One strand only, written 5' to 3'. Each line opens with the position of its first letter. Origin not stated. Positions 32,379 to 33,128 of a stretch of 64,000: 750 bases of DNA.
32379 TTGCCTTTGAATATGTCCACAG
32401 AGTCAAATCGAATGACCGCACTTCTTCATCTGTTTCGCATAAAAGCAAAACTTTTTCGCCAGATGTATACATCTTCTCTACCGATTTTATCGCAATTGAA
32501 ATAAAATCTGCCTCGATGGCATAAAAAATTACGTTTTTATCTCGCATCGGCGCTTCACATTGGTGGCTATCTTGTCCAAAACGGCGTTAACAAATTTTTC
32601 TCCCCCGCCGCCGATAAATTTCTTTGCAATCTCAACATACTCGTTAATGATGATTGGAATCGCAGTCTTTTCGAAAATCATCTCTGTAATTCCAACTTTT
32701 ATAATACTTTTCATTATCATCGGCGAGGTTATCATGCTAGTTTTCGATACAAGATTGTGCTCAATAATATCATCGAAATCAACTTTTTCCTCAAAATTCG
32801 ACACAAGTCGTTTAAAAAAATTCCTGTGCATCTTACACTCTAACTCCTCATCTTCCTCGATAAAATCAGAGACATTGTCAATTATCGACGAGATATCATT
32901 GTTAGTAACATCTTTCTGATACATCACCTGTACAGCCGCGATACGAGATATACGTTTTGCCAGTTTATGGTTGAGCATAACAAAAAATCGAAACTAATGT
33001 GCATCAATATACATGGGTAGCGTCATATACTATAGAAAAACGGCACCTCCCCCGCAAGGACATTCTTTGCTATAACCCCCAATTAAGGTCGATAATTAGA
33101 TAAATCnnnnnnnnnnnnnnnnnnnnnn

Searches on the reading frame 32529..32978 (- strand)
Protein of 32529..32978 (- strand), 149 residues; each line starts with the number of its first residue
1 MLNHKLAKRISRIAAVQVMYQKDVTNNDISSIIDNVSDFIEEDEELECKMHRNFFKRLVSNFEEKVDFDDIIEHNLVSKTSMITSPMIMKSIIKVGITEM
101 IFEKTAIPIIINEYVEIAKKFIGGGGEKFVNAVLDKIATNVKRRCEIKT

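Call 7: search_protein_families(library=pfam, proteins=[window:32529-32978:-], max_evalue=0.001)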
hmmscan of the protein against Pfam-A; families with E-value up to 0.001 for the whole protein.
window:32529-32978:- (149 aa): 1 family
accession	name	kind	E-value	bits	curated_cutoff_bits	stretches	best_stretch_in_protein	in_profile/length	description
PF01029.23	NusB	-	1.2e-20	74.7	23.1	1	10-138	2-132/133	NusB family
